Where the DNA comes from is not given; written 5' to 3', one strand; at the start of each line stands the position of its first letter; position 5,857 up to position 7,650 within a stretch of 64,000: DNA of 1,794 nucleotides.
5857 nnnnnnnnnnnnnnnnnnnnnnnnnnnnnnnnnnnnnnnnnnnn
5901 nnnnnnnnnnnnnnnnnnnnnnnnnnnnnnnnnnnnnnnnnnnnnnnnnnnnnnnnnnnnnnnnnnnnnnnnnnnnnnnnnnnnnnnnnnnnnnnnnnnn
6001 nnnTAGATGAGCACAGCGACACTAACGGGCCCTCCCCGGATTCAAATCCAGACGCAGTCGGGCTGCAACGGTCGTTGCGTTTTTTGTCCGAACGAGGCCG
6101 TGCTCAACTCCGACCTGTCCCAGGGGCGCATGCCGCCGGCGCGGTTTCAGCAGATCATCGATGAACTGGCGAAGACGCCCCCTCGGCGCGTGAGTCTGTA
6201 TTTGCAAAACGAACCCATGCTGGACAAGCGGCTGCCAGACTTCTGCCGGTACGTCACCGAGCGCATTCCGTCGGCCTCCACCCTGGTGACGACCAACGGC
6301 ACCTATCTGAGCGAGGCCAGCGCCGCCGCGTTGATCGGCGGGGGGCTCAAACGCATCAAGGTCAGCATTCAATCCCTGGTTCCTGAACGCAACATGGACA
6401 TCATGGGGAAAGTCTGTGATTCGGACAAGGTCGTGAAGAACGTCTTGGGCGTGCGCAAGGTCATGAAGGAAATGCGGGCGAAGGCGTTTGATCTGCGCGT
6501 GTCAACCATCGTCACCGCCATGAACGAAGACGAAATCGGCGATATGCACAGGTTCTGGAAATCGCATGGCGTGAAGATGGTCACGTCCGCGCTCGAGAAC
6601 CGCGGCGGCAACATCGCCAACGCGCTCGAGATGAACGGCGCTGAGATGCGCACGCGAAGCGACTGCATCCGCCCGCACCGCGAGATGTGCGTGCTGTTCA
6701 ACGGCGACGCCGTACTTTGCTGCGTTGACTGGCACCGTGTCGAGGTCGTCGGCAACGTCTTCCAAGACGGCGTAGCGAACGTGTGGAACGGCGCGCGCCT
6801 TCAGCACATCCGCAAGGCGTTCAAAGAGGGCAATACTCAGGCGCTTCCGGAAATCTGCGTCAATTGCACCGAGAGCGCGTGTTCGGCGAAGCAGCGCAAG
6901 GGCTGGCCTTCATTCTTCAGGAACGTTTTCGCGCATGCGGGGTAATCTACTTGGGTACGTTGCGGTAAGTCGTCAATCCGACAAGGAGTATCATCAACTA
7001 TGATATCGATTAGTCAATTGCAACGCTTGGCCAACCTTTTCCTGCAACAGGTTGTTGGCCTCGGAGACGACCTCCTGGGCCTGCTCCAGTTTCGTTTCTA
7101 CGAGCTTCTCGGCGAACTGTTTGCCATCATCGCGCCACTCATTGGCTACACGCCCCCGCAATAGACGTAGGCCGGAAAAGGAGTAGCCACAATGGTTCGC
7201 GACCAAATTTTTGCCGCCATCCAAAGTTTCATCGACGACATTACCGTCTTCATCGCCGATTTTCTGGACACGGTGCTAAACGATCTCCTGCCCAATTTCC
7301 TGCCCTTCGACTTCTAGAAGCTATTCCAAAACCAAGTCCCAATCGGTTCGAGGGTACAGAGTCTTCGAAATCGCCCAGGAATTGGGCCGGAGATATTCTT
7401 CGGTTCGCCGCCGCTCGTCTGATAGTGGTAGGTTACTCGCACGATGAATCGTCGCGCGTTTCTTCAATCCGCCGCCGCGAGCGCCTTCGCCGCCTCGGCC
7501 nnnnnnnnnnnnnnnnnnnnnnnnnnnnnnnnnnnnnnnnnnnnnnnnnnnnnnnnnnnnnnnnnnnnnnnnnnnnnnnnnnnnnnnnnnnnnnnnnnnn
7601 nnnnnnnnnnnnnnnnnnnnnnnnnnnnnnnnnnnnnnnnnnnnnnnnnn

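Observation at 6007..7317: Radical SAM/SPASM enzyme followed by two tandem small ORFs, each with a Shine-Dalgarno site: candidate RiPP-like or novel peptide-modification locus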

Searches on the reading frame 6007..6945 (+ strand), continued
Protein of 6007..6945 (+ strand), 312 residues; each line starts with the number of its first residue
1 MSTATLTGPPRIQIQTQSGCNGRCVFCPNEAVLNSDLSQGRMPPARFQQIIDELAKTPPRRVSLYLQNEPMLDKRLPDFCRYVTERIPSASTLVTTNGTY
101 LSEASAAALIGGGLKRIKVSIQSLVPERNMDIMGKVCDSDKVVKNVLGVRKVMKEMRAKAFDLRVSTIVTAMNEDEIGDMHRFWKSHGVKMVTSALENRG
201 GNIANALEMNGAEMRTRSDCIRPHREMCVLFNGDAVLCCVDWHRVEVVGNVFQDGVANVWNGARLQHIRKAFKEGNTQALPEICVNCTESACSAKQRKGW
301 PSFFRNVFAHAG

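Call 37: fold_search(model_id=the predicted structure, library=pdb)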
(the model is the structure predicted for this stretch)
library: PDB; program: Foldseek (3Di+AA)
matches with E <= 10: 1647; with E <= 0.001: 122
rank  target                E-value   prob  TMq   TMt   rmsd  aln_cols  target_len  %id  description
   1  4m7t                  4.4e-15  1.00  0.60  0.75   6.1       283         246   22  Crystal structure of BtrN in complex with AdoMet and 2-DOIA (released 2013-10-02)
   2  4m7s                  5.7e-12  1.00  0.53  0.76   5.5       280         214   20  Crystal structure of SeMet BtrN in an OPEN conformation (released 2013-10-02)
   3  2fb2_B                1.0e-11  1.00  0.61  0.59   7.1       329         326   14  Structure of the MoaA Arg17/266/268/Ala triple mutant (released 2006-05-09)
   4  8hzy_B                6.4e-11  1.00  0.59  0.42   6.4       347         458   16  The crystal structure of a Radical SAM Enzyme DesII (released 2024-07-10)
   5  8hzy_A                7.1e-11  1.00  0.60  0.42   6.4       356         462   17  The crystal structure of a Radical SAM Enzyme DesII (released 2024-07-10)
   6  1tv7_A                1.9e-10  1.00  0.58  0.55   7.9       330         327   13  Structure of the S-adenosylmethionine dependent Enzyme MoaA (released 2004-08-31)
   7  8hzv_D                4.2e-10  1.00  0.58  0.40   7.2       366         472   17  The crystal structure of a Radical SAM Enzyme DesII (released 2024-07-10)
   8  8hzv_C                4.7e-10  1.00  0.57  0.39   7.7       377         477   16  The crystal structure of a Radical SAM Enzyme DesII (released 2024-07-10)
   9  5vsl_A                5.3e-10  1.00  0.58  0.67   5.5       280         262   15  Crystal structure of viperin with bound [4Fe-4S] cluster and S-adenosylhomocysteine (SAH) (released 2017-06-14)
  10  5v1t_A                5.6e-10  1.00  0.63  0.46   7.2       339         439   14  Crystal structure of Streptococcus suis SuiB bound to precursor peptide SuiA (released 2017-08-30)
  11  8hzv_A                6.3e-10  1.00  0.58  0.40   7.4       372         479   17  The crystal structure of a Radical SAM Enzyme DesII (released 2024-07-10)
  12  6q2q_A                7.5e-10  1.00  0.60  0.64   6.5       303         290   14  Crystal structure of mouse viperin bound to uridine triphosphate and S-adenosylhomocysteine (released 2020-01-22)
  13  5v1s_A                8.9e-10  1.00  0.64  0.48   6.4       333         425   15  Crystal structure of Streptococcus suis SuiB bound to S-adenosylmethionine (released 2017-08-30)
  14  8hzv_B                9.5e-10  1.00  0.56  0.39   8.2       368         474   17  The crystal structure of a Radical SAM Enzyme DesII (released 2024-07-10)
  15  2fb2_A                1.2e-09  1.00  0.55  0.53   6.9       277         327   13  Structure of the MoaA Arg17/266/268/Ala triple mutant (released 2006-05-09)
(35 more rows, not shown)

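Call 38: find_encoding_contigs(protein=P0004, flank=4000, max_places=3)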
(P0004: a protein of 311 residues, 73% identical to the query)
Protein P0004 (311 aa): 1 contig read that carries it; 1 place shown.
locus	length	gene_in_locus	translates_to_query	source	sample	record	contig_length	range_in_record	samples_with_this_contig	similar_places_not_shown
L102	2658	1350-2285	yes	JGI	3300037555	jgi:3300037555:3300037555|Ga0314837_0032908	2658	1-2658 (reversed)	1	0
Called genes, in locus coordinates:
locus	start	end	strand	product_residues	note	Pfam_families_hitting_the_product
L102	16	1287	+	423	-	PF05170:AsmA (faint), PF13116:YhdP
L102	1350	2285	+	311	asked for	PF04055:Radical_SAM, PF13186:SPASM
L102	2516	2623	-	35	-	-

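Call 39: find_encoding_contigs(protein=P0006, flank=4000, max_places=3)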
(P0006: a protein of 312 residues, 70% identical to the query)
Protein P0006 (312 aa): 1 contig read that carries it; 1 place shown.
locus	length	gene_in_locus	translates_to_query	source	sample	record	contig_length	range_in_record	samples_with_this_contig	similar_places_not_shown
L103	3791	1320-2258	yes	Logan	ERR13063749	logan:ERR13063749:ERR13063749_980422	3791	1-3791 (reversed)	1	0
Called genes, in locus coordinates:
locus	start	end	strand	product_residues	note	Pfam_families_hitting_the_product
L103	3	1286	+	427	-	?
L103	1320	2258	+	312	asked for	PF04055:Radical_SAM, PF13186:SPASM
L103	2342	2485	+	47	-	-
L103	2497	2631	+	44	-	-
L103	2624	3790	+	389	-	?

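Call 40: find_encoding_contigs(protein=P0007, flank=4000, max_places=3)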
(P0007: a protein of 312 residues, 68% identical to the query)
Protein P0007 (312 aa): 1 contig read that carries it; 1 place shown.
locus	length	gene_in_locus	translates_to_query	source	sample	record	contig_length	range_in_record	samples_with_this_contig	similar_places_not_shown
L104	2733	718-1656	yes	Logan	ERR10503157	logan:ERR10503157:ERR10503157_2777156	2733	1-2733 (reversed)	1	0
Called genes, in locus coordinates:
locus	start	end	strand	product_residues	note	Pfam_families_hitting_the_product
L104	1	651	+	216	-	?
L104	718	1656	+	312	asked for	PF04055:Radical_SAM, PF13186:SPASM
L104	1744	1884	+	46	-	-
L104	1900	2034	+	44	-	-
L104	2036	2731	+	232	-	?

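Call 41: find_encoding_contigs(protein=P0008, flank=4000, max_places=3)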
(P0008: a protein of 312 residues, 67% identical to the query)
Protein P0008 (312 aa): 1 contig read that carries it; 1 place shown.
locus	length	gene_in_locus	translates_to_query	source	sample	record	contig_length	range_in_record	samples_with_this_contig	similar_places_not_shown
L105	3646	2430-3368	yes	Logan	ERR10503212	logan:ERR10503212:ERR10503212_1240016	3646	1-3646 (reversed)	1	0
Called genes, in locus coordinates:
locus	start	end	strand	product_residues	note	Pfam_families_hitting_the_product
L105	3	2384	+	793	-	?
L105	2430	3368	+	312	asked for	PF04055:Radical_SAM, PF13186:SPASM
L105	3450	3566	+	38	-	-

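Call 42: find_encoding_contigs(protein=P0016, flank=4000, max_places=3)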
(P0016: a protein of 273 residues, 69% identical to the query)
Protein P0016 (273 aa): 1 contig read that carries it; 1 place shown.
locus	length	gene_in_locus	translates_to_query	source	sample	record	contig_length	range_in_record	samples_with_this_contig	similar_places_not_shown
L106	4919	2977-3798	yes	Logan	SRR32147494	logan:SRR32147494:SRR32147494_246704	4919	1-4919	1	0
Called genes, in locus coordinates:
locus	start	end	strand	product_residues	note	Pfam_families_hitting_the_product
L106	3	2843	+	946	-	?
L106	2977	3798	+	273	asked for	PF04055:Radical_SAM, PF13186:SPASM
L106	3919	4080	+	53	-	-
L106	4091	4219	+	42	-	-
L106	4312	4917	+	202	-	?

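Call 53: search_protein_families(library=pfam, proteins=[L097:5664-6902:+, L069:5256-6245:-, L069:6319-6834:+, L066:2679-3704:+, L099:9551-11164:+, L003:2535-4907:+, L103:2624-3790:+, L018:4707-5186:+, L010:5522-5920:+, L008:4248-5720:+], max_evalue=0.001)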
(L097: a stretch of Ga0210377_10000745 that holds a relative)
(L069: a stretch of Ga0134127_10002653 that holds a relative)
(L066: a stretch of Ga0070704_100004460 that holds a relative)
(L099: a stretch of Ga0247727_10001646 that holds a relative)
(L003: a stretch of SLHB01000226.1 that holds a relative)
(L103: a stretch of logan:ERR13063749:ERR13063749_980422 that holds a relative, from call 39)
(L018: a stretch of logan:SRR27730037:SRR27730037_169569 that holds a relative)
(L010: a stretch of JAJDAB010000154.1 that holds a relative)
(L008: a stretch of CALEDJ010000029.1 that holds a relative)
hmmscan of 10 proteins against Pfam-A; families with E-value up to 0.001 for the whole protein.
L097:5664-6902:+ (412 aa): 7 families
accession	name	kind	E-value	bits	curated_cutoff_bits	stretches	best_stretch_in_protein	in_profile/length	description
PF00534.26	Glycos_transf_1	-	1.6e-36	125.9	26.4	1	224-388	6-172/172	Glycosyl transferases group 1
PF13692.12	Glyco_trans_1_4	-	7.8e-35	120.7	27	1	234-374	2-142/142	Glycosyl transferases group 1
PF13439.12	Glyco_transf_4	-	2.8e-25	89.8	28.5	1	59-211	2-170/170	Glycosyltransferase Family 4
PF13579.12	Glyco_trans_4_4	-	4.2e-18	66.6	29.7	1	60-206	2-158/158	Glycosyl transferase 4-like domain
PF20706.3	GT4-conflict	-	8.6e-06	25.4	26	1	236-353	200-326/385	Family 4 Glycosyltransferase in conflict systems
PF13477.12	Glyco_trans_4_2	-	1.1e-05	26.1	23.4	1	65-157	13-107/139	Glycosyl transferase 4-like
PF13524.12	Glyco_trans_1_2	-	3.3e-05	24.3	25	1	263-396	13-137/144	Glycosyl transferase-like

L069:5256-6245:- (329 aa): 1 family
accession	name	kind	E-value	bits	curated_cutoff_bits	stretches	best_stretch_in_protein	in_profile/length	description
PF01904.24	DUF72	-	6e-55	187.1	25.3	1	25-287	1-215/217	Protein of unknown function DUF72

L069:6319-6834:+ (171 aa): 2 families
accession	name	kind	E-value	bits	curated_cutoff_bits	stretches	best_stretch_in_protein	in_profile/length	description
PF21095.3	CarD_C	-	6.4e-25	87.4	23.1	1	72-158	1-87/87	CarD, C-terminal domain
PF02559.22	CarD_TRCF_RID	-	1.6e-15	57.4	23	1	6-65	1-57/57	CarD-like/TRCF RID domain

L066:2679-3704:+ (341 aa): 11 families
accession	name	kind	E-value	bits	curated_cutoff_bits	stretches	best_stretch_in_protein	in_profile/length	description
PF13525.12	YfiO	-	2.1e-33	116.3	25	1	104-282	3-179/203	Outer membrane lipoprotein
PF07719.23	TPR_2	-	7.4e-08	32.4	27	0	283-309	3-29/34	Tetratricopeptide repeat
PF14559.12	TPR_19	-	8e-08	32.9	25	1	257-325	4-66/68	Tetratricopeptide repeat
PF13512.12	TPR_18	-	2.6e-07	31.4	21.9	1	98-235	2-144/145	Tetratricopeptide repeat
PF13174.12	TPR_6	-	1.1e-06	29.4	26.3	0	254-276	10-32/33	Tetratricopeptide repeat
PF24575.1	TPR_Slam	-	7.8e-06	26.7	35.2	0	253-302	56-102/104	Surface lipoprotein assembly modifier, N-terminal TPR repeats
PF13432.12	TPR_16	-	1.9e-05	25.5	32.7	0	161-198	10-44/65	Tetratricopeptide repeat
PF13424.12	TPR_12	-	3.5e-05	24.3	30.1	1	246-305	5-69/77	Tetratricopeptide repeat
PF13428.12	TPR_14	-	0.00029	21.7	23.5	0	250-284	7-41/44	Tetratricopeptide repeat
PF00515.34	TPR_1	-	0.00043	20.4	27.8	0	283-305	3-25/34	Tetratricopeptide repeat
PF13176.12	TPR_7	-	0.00091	19.6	27.9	0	251-274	6-29/36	Tetratricopeptide repeat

L099:9551-11164:+ (537 aa): 3 families
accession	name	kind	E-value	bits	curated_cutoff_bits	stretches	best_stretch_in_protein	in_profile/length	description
PF05833.16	NFACT_N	-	8.6e-44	150.5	31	2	6-161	5-164/456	NFACT N-terminal and middle domains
PF05670.18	NFACT-R_1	-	6.2e-15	56.1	29.8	1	415-518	3-111/112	NFACT protein RNA binding domain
PF18297.6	NFACT-R_2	-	9.3e-07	29.4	26.9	1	419-506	6-87/104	NFACT protein RNA binding domain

L003:2535-4907:+ (790 aa): 10 families
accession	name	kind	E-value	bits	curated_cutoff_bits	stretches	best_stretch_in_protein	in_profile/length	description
PF00072.30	Response_reg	-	7.7e-22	78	30.2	1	671-782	1-110/111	Response regulator receiver domain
PF02518.31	HATPase_c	-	7e-20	72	26.4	1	521-640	2-109/111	Histidine kinase-, DNA gyrase B-, and HSP90-like ATPase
PF01590.32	GAF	-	3e-10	41.2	22.4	1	249-388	6-132/133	GAF domain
PF00989.32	PAS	-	3.6e-09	37.1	22.6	1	106-203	6-106/113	PAS fold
PF08448.16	PAS_4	-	4.6e-09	36.9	23.1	1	108-214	2-109/110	PAS fold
PF13426.13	PAS_9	-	2.3e-08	34.7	27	1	111-209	1-100/103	PAS domain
PF13188.13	PAS_8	-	1.7e-07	31.4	21.8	1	106-143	6-41/65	PAS domain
PF13185.12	GAF_2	-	1.1e-05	26.1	28.6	1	241-388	3-134/136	GAF domain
PF00512.31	HisKA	-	8.4e-05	23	26.9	1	417-474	5-61/66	His Kinase A (phospho-acceptor) domain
PF13492.12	GAF_3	-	0.00056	20.8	27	0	245-387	2-125/129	GAF domain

L103:2624-3790:+ (389 aa): 3 families
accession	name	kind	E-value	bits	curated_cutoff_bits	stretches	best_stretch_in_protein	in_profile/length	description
PF05448.18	AXE1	-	4.9e-06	26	21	1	203-348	57-205/321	Acetyl xylan esterase (AXE1)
PF00326.27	Peptidase_S9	-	0.00031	20.8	22.6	1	253-342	5-87/213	Prolyl oligopeptidase family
PF22244.2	GCE_fung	-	0.00096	19.5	27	0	301-350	85-136/231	Glucuronyl esterase, fungi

L018:4707-5186:+ (159 aa): 0 families

L010:5522-5920:+ (132 aa): 0 families

L008:4248-5720:+ (490 aa): 2 families
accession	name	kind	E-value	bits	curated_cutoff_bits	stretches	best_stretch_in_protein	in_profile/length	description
PF00120.29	Gln-synt_C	-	7.8e-137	456.4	24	1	123-487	2-344/344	Glutamine synthetase, catalytic domain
PF03951.24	Gln-synt_N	-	2.9e-31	107.4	33.4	1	34-115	1-82/82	Glutamine synthetase, beta-Grasp domain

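Call 66: search_protein_families(library=ncbifam, proteins=[L069:4216-5235:+, L062:6917-7957:+, L094:6905-7975:+, L012:5830-6879:+], max_evalue=1e-10)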
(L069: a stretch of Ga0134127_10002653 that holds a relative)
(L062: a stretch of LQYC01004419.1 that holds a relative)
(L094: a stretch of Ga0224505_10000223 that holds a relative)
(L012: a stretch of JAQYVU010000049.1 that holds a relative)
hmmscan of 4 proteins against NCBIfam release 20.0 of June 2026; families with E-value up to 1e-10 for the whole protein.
L069:4216-5235:+ (339 aa): 4 families
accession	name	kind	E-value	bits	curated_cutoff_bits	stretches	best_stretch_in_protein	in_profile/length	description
TIGR04317.1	W_rSAM_matur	equivalog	3.6e-19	69.1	380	1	36-196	4-156/349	tungsten cofactor oxidoreductase radical SAM maturase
TIGR04311.1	rSAM_Geo_metal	subfamily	2.2e-16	59.9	400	0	34-183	1-146/423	radical SAM/SPASM family putative metalloenzyme maturase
TIGR04321.1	spiroSPASM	subfamily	1e-14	54.2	250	0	33-176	228-376/510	spiro-SPASM protein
NF001199.0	PRK00164.2-1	equivalog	2.1e-11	43.5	231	1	38-173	14-138/308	GTP 3',8-cyclase MoaA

L062:6917-7957:+ (346 aa): 5 families
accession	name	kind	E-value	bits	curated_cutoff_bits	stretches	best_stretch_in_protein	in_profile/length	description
TIGR04317.1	W_rSAM_matur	equivalog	3.9e-25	88.7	380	1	35-211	5-175/349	tungsten cofactor oxidoreductase radical SAM maturase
TIGR04311.1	rSAM_Geo_metal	subfamily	6.8e-20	71.5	400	1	32-214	1-181/423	radical SAM/SPASM family putative metalloenzyme maturase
TIGR04321.1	spiroSPASM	subfamily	1.3e-15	57.1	250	1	29-308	226-502/510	spiro-SPASM protein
NF001199.0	PRK00164.2-1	equivalog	6e-13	48.6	231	1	36-227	14-195/308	GTP 3',8-cyclase MoaA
TIGR02666.1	moaA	equivalog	8.5e-12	44.7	284.05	1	43-215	19-188/336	GTP 3',8-cyclase MoaA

L094:6905-7975:+ (356 aa): 5 families
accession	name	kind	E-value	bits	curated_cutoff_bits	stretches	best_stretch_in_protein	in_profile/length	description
TIGR04317.1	W_rSAM_matur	equivalog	1.6e-26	93.3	380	1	35-210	5-174/349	tungsten cofactor oxidoreductase radical SAM maturase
TIGR04321.1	spiroSPASM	subfamily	1.1e-18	67.2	250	1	32-308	229-502/510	spiro-SPASM protein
TIGR04311.1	rSAM_Geo_metal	subfamily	5.9e-17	61.8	400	1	32-214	1-181/423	radical SAM/SPASM family putative metalloenzyme maturase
NF001199.0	PRK00164.2-1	equivalog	2.9e-13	49.6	231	1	36-222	14-190/308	GTP 3',8-cyclase MoaA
TIGR02666.1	moaA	equivalog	1.8e-11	43.6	284.05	1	42-215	18-188/336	GTP 3',8-cyclase MoaA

L012:5830-6879:+ (349 aa): 16 families
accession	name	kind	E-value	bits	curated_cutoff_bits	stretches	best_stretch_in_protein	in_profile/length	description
TIGR04321.1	spiroSPASM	subfamily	2e-26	92.8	250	1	36-342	208-502/510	spiro-SPASM protein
TIGR04317.1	W_rSAM_matur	equivalog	7.9e-25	87.7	380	1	59-232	4-175/349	tungsten cofactor oxidoreductase radical SAM maturase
TIGR04311.1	rSAM_Geo_metal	subfamily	2.5e-21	76.2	400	1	58-250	2-197/423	radical SAM/SPASM family putative metalloenzyme maturase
NF033640.1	N_Twi_rSAM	subfamily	7.9e-21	74.6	170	0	41-237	93-300/398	twitch domain-containing radical SAM protein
NF001199.0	PRK00164.2-1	equivalog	9.2e-15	54.6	231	1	59-249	12-196/308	GTP 3',8-cyclase MoaA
TIGR02666.1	moaA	equivalog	2e-14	53.3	284.05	1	67-243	18-195/336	GTP 3',8-cyclase MoaA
TIGR02668.1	moaA_archaeal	equivalog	7.5e-14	51.4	325.25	1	59-250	10-196/303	GTP 3',8-cyclase MoaA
NF045574.1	sacti_mat_StsB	exception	1.3e-13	50.6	625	1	69-343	106-386/466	StsB family radical SAM/SPASM domain sactipeptide maturase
NF050035.1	rSAM_WgK_link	exception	1.8e-13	50.3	650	0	57-230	7-173/367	radical SAM/SPASM peptide maturase WgkB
TIGR04051.1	rSAM_NirJ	equivalog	3e-13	49.5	515.45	1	69-249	12-185/354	heme d1 biosynthesis radical SAM protein NirJ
TIGR04133.1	rSAM_w_lipo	hypoth_equivalog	3e-12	46.2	425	1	68-261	33-222/350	TIGR04133 family radical SAM/SPASM protein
NF041298.1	rSAM_mat_DynA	equivalog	4.6e-12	45.6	450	1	65-273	8-219/356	dynobactin maturation radical SAM/SPASM protein DynA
TIGR04545.1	rSAM_ahbD_hemeb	equivalog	8.7e-12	45.1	500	1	68-239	9-171/339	heme b synthase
TIGR04054.1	rSAM_NirJ1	equivalog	2e-11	43.1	650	0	63-233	40-202/387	putative heme d1 biosynthesis radical SAM protein NirJ1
TIGR04068.1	rSAM_ocin_clost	equivalog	4e-11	42.5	500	1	59-277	84-311/462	Cys-rich peptide radical SAM maturase CcpM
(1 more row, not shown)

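Call 81: search_solved_structures(query=A1, max_evalue=10)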
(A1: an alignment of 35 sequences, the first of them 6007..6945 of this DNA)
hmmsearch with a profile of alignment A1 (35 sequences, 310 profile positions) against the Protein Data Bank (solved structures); distinct sequences matched with E-value up to 10: 23.
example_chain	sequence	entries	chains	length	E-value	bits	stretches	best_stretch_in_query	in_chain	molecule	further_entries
4m7s_A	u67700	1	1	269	3.3e-28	102.2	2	12-141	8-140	BtrN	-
4m7t_A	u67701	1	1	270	4.2e-28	101.9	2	12-141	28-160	BtrN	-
8wm2_A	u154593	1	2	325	1e-09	41.4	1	18-123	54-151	Fe-S radical SAM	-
1tv7_A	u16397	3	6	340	2e-06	30.7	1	16-187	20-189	Molybdenum cofactor biosynthesis protein A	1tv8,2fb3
2fb2_A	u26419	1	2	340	2.3e-06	30.4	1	18-187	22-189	Molybdenum cofactor biosynthesis protein A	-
5v1q_A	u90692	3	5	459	0.00017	24.3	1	90-183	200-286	Radical SAM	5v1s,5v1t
9dfu_A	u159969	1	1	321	0.0012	21.6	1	19-174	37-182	Radical SAM core domain-containing protein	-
9dfn_A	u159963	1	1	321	0.0015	21.2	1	57-174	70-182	Radical SAM core domain-containing protein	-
8hzv_A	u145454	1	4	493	0.0018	21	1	19-167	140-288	Radical S-Adenosyl-L-methionine Enzyme DesII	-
8hzy_A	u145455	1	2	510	0.0019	20.9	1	19-167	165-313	DesII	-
7bi7_A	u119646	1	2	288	0.0037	19.9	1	10-135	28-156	FeMo cofactor biosynthesis protein NifB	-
7jmb_A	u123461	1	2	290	0.0038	19.9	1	10-135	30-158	Nitrogenase iron-molybdenum cofactor biosynthesis protein NifB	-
7jma_A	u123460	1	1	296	0.004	19.8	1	10-135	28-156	Nitrogenase iron-molybdenum cofactor biosynthesis protein NifB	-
9cg2_A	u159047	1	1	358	0.1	15.2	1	56-142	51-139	Elp3/MiaA/NifB-like radical SAM core domain-containing protein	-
7vob_C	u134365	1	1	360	0.14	14.8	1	43-187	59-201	Cytosylglucuronate decarboxylase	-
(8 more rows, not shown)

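Call 84: find_encoding_contigs(protein=P0005, flank=3000, max_places=3)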
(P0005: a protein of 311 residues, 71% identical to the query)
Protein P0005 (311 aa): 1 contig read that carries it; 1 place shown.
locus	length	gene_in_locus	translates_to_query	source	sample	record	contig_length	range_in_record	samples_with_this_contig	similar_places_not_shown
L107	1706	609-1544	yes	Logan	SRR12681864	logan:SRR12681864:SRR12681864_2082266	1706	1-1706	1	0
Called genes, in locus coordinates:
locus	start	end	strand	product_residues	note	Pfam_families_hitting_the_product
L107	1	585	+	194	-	?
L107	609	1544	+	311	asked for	PF04055:Radical_SAM, PF13186:SPASM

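Call 85: find_encoding_contigs(protein=P0009, flank=3000, max_places=3)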
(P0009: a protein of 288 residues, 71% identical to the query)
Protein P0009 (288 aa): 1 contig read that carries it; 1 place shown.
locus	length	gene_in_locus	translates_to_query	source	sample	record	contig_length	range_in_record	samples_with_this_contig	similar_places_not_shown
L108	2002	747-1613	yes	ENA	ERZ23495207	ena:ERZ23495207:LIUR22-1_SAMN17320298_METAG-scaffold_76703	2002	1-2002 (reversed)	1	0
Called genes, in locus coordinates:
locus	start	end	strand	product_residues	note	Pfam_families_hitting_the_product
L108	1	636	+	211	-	?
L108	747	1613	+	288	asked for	PF04055:Radical_SAM, PF13186:SPASM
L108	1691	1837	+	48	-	-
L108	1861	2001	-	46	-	?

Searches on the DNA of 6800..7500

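Call 32: search_rna_families(source=window, start=6800, end=7500, threshold=evalue, max_evalue=1)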
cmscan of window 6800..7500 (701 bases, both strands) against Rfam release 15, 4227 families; matches with E-value up to 1: 0.
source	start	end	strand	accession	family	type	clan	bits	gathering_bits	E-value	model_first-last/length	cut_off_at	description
